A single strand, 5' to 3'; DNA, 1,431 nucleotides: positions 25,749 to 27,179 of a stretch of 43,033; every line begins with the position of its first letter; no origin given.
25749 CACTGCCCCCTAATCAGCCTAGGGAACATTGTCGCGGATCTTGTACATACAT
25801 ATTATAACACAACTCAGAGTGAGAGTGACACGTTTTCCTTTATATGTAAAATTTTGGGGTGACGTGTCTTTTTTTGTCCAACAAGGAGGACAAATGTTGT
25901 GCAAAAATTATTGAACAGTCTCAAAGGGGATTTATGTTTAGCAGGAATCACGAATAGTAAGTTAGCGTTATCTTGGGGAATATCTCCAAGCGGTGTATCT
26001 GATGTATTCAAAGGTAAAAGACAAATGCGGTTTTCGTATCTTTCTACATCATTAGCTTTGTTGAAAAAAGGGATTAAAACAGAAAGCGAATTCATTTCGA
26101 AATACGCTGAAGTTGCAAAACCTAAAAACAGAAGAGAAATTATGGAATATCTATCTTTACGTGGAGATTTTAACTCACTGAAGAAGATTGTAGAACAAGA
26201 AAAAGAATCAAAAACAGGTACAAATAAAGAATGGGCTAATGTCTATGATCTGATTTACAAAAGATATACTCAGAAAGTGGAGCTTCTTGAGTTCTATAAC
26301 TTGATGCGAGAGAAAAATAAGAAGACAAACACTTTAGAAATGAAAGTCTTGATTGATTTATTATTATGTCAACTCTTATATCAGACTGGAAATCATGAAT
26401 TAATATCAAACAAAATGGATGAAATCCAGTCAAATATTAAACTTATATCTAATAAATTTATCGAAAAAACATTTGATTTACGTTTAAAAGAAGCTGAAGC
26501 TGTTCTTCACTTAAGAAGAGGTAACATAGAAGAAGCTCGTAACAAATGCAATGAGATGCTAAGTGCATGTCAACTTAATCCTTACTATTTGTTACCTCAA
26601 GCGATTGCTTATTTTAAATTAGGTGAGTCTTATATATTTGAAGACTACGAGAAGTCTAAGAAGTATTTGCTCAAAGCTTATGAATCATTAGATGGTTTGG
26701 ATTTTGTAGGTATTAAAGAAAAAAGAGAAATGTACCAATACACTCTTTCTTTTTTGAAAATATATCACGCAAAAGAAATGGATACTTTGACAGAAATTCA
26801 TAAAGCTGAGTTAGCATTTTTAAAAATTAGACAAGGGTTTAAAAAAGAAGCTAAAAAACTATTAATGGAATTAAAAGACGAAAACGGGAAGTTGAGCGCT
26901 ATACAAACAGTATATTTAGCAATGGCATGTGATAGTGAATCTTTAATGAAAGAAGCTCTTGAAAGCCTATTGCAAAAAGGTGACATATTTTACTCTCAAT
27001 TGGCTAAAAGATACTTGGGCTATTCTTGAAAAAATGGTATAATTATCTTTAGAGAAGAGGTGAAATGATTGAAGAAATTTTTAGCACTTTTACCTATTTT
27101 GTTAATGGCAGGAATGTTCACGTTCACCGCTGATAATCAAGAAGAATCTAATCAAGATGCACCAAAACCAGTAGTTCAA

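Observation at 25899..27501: Arbitrium-like peptide communication cassette (AimR-like receptor, unannotated AimP-like pro-peptide, AimX-position ORF) next to the CI/Cro switch of an apparently episomal phage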

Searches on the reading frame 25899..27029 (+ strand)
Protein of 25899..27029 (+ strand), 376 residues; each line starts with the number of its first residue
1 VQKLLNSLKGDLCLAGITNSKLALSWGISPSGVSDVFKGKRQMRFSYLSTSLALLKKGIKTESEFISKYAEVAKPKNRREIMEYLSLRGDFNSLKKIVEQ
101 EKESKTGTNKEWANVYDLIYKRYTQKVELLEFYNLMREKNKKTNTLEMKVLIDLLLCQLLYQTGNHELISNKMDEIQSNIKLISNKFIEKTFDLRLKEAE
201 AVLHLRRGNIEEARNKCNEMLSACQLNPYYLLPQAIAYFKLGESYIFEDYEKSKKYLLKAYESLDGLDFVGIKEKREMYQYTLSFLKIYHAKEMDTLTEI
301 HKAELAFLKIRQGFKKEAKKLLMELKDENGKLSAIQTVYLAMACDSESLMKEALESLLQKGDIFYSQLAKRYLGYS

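Call 3: search_protein_families(library=pfam, proteins=[window:25899-27029:+], max_evalue=1)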
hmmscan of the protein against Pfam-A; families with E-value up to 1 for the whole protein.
window:25899-27029:+ (376 aa): 7 families
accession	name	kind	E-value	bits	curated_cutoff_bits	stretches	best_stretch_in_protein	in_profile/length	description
PF22871.2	AimR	-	1.2e-43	149.9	26.7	1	67-369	6-303/309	AimR transcriptional regulator-like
PF13424.12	TPR_12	-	0.0084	16.7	30.1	1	201-263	10-74/77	Tetratricopeptide repeat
PF17874.7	TPR_MalT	-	0.035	13.8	45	0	295-331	236-272/336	MalT-like TPR region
PF07721.20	TPR_4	-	0.038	15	27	0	199-214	6-21/26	Tetratricopeptide repeat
PF22694.1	CtpB_N-like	-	0.27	12.2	27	0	99-128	25-57/85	Activating protease CtpB N-terminal domain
PF13174.12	TPR_6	-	0.42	11.8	26.3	0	237-259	2-25/33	Tetratricopeptide repeat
PF13428.12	TPR_14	-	0.95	10.8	23.5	0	199-232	6-39/44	Tetratricopeptide repeat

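Call 4: search_solved_structures(query=window:25899-27029:+, max_evalue=10, show_alignments=3)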
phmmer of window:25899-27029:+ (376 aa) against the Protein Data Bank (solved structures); distinct sequences matched with E-value up to 10: 3.
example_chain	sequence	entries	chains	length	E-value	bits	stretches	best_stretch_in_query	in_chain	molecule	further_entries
5zvw_A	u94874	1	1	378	1.2e-08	37.9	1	61-325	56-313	AimR transcriptional regulator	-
5zvv_A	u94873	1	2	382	1.6e-08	37.6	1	61-326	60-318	AimR transcriptional regulator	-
9f36_A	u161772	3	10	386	2.5e-08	36.9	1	64-295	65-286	Arbitrium receptor from ATCC13952 phage | AimR 13952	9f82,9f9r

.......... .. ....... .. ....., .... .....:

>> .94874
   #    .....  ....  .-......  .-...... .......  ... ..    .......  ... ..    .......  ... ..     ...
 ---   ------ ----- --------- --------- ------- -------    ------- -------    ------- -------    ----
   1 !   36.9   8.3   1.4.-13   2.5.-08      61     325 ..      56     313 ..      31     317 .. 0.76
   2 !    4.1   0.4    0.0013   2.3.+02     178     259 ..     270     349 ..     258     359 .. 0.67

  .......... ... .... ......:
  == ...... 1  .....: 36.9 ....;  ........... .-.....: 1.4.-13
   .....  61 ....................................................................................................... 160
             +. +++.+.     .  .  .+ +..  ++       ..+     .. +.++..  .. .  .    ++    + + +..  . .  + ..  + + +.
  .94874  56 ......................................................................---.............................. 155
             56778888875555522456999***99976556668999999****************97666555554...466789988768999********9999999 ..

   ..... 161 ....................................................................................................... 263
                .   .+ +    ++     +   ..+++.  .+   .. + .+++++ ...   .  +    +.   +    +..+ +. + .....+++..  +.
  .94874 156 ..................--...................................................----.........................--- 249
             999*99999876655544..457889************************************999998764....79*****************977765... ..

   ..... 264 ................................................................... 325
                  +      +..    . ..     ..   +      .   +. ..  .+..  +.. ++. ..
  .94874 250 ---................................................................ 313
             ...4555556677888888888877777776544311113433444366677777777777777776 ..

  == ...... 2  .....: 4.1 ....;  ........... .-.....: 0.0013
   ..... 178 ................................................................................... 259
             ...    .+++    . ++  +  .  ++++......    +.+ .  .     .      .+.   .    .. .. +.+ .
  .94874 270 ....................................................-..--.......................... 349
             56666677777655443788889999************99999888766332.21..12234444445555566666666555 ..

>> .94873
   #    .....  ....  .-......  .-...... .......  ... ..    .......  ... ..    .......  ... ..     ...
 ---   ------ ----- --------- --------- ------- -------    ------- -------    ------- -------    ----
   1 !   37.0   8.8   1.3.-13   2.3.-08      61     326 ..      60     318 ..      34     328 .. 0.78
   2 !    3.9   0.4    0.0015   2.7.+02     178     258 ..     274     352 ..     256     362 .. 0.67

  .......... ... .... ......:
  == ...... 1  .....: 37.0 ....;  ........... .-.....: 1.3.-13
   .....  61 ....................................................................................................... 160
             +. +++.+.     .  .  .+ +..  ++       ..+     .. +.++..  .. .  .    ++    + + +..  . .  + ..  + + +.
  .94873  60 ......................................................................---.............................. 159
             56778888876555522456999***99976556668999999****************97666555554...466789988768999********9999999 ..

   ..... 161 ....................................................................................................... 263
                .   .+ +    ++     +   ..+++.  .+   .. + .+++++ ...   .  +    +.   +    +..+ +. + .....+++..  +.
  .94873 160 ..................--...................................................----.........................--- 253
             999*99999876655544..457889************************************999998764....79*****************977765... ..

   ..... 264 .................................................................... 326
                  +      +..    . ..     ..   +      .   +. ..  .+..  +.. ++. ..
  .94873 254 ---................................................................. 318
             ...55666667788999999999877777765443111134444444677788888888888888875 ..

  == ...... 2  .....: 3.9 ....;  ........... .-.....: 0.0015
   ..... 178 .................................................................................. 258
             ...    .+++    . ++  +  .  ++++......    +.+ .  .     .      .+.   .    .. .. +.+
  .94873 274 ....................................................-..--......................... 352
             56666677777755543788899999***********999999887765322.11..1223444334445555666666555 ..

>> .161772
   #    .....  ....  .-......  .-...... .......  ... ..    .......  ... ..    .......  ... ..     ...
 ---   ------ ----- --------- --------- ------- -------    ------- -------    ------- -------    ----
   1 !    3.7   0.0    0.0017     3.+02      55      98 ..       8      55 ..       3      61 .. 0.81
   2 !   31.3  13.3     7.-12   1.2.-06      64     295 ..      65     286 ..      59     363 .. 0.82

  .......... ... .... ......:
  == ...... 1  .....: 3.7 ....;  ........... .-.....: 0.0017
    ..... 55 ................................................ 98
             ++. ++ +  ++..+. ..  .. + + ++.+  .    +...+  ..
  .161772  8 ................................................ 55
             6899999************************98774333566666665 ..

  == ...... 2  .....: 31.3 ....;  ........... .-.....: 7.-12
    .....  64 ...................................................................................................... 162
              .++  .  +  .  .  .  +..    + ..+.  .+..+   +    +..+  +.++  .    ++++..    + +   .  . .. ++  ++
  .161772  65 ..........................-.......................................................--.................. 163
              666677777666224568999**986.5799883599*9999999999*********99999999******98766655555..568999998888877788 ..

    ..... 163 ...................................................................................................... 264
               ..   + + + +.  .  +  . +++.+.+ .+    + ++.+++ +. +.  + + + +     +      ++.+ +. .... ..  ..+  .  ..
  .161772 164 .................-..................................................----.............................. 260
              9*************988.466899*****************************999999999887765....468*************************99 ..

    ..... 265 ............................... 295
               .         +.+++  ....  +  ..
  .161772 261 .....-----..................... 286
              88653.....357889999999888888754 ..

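Call 8: search_dna_similar(query=window:25899-27029:+, collection=phages, mode=protein, max_rows=40)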
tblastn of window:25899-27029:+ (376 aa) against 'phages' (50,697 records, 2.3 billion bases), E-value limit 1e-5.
Records with a match: 30; places in all: 30; records where one place covers at least 80% of the query: 26.
Best place of each record, by identity: <60% 30.
By first word of the organism name: Bacillus 30.
By host as written in the record: Bacillus anthracis 6; Bacillus cereus 5; Bacillus thuringiensis serovar tenebrionis strain YBT-1765 2; Bacillus thuringiensis subsp. Kurstaki 2; Bacillus thuringiensis 2; Bacillus thuringiensis VKM B-83 2; Bacillus thuringiensis BGSC 4AJ1 2; Bacillus thuringiensis var. israelensis ATCC 35646 2; and 7 more.
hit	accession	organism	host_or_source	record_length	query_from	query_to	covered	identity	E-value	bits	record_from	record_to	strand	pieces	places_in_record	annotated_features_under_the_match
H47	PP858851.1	Bacillus phage PHBA67-J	Bacillus cereus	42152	1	374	99%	43.8%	9e-82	277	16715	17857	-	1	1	hypothetical protein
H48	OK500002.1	Bacillus phage vB_BanS_Athena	Bacillus anthracis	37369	1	376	100%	40.5%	4e-74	256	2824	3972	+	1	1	aimr transcriptional regulator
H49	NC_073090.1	Bacillus phage vB_BanS_Athena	Bacillus anthracis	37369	1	376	100%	40.5%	4e-74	256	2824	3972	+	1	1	aimr transcriptional regulator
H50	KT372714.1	Bacillus phage vB_BtS_BMBtp16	Bacillus thuringiensis YBT-1518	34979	1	374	99%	39.9%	4e-68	238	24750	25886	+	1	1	DNA-binding protein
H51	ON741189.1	Bacillus phage vB_BceS_LY4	Bacillus cereus 367-H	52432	1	374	99%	37.7%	8e-58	208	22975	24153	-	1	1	helix-turn-helix transcriptional regulator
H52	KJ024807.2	Bacillus phage vB_BtS_BMBtp3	Bacillus thuringiensis serovar ...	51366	1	374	99%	33.5%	5e-51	189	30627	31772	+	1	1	hypothetical protein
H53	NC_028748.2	Bacillus phage vB_BtS_BMBtp3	Bacillus thuringiensis serovar ...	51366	1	374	99%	33.5%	5e-51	189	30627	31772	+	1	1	transcriptional regulator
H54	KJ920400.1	Bacillus phage Waukesha92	Bacillus thuringiensis subsp. Kurstaki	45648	1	374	99%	32.7%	1e-51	190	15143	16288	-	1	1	hypothetical protein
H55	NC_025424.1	Bacillus phage Waukesha92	Bacillus thuringiensis subsp. Kurstaki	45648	1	374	99%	32.7%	1e-51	190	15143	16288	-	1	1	transcriptional regulator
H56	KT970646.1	Bacillus phage phiS58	Bacillus cereus S58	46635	1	374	99%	32.7%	1e-51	190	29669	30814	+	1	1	DNA-binding helix-turn-helix protein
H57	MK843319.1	Bacillus phage vB_BthS-TP21T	-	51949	1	374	99%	32.7%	1e-51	190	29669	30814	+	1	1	DNA-binding helix-turn-helix protein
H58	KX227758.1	Bacillus phage PfNC7401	Bacillus cereus NC7401/2455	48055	1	373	99%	30.5%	2e-32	134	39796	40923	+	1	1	helix-turn-helix protein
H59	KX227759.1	Bacillus phage PfIS075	Bacillus cereus IS075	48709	1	373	99%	30.5%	2e-32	134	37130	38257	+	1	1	helix-turn-helix protein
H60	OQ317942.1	Bacillus phage 0105phi7-2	Bacillus thuringiensis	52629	1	373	99%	28.7%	2e-27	120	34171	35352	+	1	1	AimR-like quorum sensing transcription regulator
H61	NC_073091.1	Bacillus phage 0105phi7-2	Bacillus thuringiensis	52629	1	373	99%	28.7%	2e-27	120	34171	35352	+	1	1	AimR-like quorum sensing transcription regulator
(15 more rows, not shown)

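Call 18: search_dna_similar(query=window:25899-27029:+, collection=plasmids, mode=protein, max_rows=30)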
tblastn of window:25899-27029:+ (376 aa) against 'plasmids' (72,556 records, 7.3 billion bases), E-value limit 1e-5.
Records with a match: 409; places in all: 417; records where one place covers at least 80% of the query: 381.
Best place of each record, by identity: 80-90% 2; 60-80% 1; <60% 406.
By first word of the organism name: Bacillus 405; Anoxybacillus 2; [Bacillus 1; Bacillaceae 1.
By predicted mobility (MOB-suite, as given by PLSDB): non-mobilizable 208; conjugative 189; mobilizable 12.
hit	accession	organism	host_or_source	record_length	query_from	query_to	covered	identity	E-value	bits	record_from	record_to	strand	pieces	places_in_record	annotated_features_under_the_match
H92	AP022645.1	Bacillus wiedmannii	-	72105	1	376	100%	81.1%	0e+0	578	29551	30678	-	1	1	hypothetical protein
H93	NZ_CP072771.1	Bacillus cereus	mixed culture,Bee Honey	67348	1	376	100%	80.6%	0e+0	576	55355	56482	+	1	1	AimR family lysis-lysogeny pheromone receptor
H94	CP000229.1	Bacillus cereus Q1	-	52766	1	374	99%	60.5%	1e-131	422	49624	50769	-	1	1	conserved hypothetical protein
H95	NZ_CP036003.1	Bacillus mycoides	cell culture,soil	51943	1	374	99%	59.7%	6e-129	415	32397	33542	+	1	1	AimR family lysis-lysogeny pheromone receptor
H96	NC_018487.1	Bacillus thuringiensis HD-771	-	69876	1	374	99%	59.5%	9e-125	402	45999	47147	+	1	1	AimR family lysis-lysogeny pheromone receptor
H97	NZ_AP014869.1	Bacillus thuringiensis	-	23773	1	374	99%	59.5%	1e-124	402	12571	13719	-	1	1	AimR family lysis-lysogeny pheromone receptor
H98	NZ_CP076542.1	Bacillus thuringiensis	-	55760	1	374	99%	59.5%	1e-124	402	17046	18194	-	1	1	AimR family lysis-lysogeny pheromone receptor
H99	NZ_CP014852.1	Bacillus thuringiensis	soil,soil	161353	1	374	99%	59.5%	1e-124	402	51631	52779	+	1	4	AimR family lysis-lysogeny pheromone receptor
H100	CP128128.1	Bacillus cereus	bacterial isolate,pine forrest soil ...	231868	1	374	99%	46.9%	4e-94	315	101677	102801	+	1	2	AimR family lysis-lysogeny pheromone receptor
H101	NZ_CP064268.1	Bacillus pseudomycoides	cell culture,Zoo wolf area soil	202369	1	374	99%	46.9%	4e-93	311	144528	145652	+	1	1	AimR family lysis-lysogeny pheromone receptor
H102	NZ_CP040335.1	Bacillus cereus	Apostichopus japonicus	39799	1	370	98%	44.0%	4e-80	274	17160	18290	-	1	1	AimR family lysis-lysogeny pheromone receptor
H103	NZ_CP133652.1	Bacillus cereus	-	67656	1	374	99%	43.0%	3e-77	266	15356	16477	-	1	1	AimR family lysis-lysogeny pheromone receptor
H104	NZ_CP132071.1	Bacillus mycoides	whole organism,soil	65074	3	374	99%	42.0%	3e-74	258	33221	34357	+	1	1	AimR family lysis-lysogeny pheromone receptor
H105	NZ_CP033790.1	Bacillus sp. FDAARGOS_527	Homo sapiens,Broviac blood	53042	1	374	99%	41.5%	2e-75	261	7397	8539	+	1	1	AimR family lysis-lysogeny pheromone receptor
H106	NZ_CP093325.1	Bacillus sp. N5-665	whole organism,peat soil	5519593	1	374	99%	40.9%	5e-78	268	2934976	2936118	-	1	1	none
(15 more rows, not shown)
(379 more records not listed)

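Call 19: get_annotated_region(hit=H93, flank=3500)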
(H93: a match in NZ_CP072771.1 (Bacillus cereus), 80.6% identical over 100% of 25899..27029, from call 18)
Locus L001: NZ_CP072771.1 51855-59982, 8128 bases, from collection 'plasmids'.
description: Bacillus cereus strain BC07 plasmid pBC07-2, complete sequence
organism: Bacillus cereus (NCBI taxid 1396)
taxonomy: Bacteria; Bacillota; Bacilli; Bacillales; Bacillaceae; Bacillus; Bacillus cereus
host: -; source: mixed culture,Bee Honey; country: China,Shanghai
typing (MOB-suite, as given by PLSDB): non-mobilizable; replicon rep_cluster_1520,rep_cluster_1698
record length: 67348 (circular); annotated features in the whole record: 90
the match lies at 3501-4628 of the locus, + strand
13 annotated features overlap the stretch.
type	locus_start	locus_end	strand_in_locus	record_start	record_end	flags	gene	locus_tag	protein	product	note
CDS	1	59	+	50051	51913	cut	-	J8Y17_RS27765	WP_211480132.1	ATP-binding protein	-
CDS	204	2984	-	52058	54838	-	-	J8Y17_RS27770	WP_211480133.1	TrlF family AAA-like ATPase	-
CDS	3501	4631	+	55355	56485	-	-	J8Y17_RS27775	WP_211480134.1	AimR family lysis-lysogeny pheromone receptor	-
CDS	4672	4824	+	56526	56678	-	-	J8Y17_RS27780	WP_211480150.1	hypothetical protein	-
CDS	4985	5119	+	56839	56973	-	-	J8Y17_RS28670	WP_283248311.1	hypothetical protein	-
CDS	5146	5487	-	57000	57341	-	-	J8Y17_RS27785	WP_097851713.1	helix-turn-helix transcriptional regulator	-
CDS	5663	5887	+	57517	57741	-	-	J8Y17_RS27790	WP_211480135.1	helix-turn-helix transcriptional regulator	-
CDS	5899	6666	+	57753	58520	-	-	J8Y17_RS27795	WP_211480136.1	phage antirepressor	-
CDS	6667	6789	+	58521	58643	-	-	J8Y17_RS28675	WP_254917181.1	hypothetical protein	-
CDS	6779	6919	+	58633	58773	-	-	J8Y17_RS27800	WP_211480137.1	hypothetical protein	-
CDS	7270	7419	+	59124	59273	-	-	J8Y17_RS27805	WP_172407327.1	hypothetical protein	-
CDS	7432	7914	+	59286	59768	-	-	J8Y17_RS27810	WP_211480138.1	siphovirus Gp157 family protein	-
CDS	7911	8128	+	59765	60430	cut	-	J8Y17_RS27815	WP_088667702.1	ERF family protein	-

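Call 20: get_annotated_region(hit=H92, flank=3500)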
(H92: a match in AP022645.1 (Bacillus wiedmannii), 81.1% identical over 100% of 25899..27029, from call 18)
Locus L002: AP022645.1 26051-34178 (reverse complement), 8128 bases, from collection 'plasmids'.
description: Bacillus wiedmannii PL1 plasmid pBwiPL1-2 DNA, complete sequence
organism: Bacillus wiedmannii (NCBI taxid 1890302)
taxonomy: Bacteria; Bacillota; Bacilli; Bacillales; Bacillaceae; Bacillus; Bacillus wiedmannii
host: -; source: -; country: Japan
typing (MOB-suite, as given by PLSDB): non-mobilizable; replicon rep_cluster_1698,rep_cluster_1912
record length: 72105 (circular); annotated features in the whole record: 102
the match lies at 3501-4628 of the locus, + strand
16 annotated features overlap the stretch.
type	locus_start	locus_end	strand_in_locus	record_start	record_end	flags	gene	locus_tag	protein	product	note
CDS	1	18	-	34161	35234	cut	-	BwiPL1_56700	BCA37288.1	hypothetical protein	-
CDS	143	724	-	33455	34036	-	-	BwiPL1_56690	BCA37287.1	hypothetical protein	-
CDS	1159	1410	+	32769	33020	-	-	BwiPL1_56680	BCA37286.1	hypothetical protein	-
CDS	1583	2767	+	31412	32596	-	-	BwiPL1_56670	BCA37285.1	hypothetical protein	-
CDS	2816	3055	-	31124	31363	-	-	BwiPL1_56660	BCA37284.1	hypothetical protein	-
CDS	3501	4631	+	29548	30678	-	-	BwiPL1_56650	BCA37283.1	hypothetical protein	-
CDS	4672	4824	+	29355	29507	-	-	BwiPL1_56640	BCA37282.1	hypothetical protein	-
CDS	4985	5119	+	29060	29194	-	-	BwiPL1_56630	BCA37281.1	hypothetical protein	-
CDS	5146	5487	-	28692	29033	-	xre_2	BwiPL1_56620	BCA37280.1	HTH-type transcriptional regulator Xre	-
CDS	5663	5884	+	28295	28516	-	-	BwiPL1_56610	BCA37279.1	hypothetical protein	-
CDS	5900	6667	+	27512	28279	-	-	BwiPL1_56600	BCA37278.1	putative antirepressor - phage associated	-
CDS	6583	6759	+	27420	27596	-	-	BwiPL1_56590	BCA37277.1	hypothetical protein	-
CDS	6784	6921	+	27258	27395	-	-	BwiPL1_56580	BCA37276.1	hypothetical protein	-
CDS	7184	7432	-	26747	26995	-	-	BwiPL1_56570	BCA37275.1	hypothetical protein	-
CDS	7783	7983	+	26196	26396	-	-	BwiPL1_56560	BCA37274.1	hypothetical protein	-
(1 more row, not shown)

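Call 21: get_annotated_region(hit=H94, flank=3500)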
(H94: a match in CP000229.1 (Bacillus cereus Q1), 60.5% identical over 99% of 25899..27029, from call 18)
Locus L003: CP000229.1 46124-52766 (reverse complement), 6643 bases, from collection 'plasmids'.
description: Bacillus cereus Q1 plasmid pBc53, complete sequence
organism: Bacillus cereus Q1 (NCBI taxid 361100)
taxonomy: Bacteria; Bacillota; Bacilli; Bacillales; Bacillaceae; Bacillus; Bacillus cereus; Bacillus cereus Q1
host: -; source: -; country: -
typing (MOB-suite, as given by PLSDB): non-mobilizable
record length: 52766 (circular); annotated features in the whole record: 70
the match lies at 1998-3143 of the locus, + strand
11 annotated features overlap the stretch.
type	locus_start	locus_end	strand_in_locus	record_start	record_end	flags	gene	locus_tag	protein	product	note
CDS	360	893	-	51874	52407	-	-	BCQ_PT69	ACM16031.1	ribonuclease, putative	-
CDS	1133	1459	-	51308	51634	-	-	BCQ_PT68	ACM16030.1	transcriptional regulator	-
CDS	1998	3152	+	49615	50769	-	-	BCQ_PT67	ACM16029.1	conserved hypothetical protein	-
CDS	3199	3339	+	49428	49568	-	-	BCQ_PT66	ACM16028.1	conserved hypothetical protein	-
CDS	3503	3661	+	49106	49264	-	-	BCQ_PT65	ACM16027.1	hypothetical protein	-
CDS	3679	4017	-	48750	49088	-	-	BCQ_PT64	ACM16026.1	prophage LambdaBa02, repressor protein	-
CDS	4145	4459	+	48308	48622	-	-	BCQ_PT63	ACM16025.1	hypothetical protein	-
CDS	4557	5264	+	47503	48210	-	-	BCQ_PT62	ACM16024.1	conserved hypothetical protein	-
CDS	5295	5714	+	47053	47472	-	-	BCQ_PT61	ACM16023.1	conserved hypothetical protein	-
CDS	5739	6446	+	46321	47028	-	-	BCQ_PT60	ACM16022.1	phage-related protein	-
CDS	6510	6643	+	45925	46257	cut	-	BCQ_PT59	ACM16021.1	hypothetical protein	-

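Call 22: get_annotated_region(hit=H96, flank=3500)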
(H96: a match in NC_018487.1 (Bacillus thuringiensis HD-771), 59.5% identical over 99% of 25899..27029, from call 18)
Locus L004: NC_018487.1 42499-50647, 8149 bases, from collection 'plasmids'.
description: Bacillus thuringiensis HD-771 plasmid p03, complete sequence
organism: Bacillus thuringiensis HD-771 (NCBI taxid 1218175)
taxonomy: Bacteria; Bacillota; Bacilli; Bacillales; Bacillaceae; Bacillus; Bacillus thuringiensis; Bacillus thuringiensis HD-771
host: -; source: -; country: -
typing (MOB-suite, as given by PLSDB): non-mobilizable; replicon rep_cluster_1721,rep_cluster_887
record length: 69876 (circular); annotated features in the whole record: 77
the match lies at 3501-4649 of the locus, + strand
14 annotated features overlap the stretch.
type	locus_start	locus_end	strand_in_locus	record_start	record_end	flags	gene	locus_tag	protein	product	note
CDS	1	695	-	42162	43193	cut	-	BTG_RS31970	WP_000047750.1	helix-turn-helix domain-containing protein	-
CDS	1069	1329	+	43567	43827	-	-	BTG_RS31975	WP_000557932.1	RNA chaperone Hfq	GO:0006355 - regulation of DNA-templated transcription [Evidence IEA]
CDS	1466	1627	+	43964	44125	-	-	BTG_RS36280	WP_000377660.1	hypothetical protein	-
CDS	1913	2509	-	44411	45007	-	-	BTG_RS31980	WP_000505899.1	DUF4236 domain-containing protein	-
CDS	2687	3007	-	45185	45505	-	-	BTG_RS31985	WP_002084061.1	helix-turn-helix transcriptional regulator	-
CDS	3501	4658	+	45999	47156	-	-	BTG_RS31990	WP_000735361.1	AimR family lysis-lysogeny pheromone receptor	-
CDS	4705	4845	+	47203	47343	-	-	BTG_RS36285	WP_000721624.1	hypothetical protein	-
CDS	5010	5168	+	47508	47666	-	-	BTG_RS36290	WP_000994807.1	hypothetical protein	-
CDS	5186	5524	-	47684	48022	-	-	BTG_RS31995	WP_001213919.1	helix-turn-helix transcriptional regulator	-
CDS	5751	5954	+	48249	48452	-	-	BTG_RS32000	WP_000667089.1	helix-turn-helix transcriptional regulator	-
CDS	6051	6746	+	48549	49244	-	-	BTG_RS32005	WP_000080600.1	Rha family transcriptional regulator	-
CDS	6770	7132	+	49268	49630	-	-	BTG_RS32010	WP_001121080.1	hypothetical protein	-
CDS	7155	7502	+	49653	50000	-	-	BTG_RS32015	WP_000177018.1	hypothetical protein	-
CDS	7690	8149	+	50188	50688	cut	-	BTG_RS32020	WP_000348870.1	hypothetical protein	-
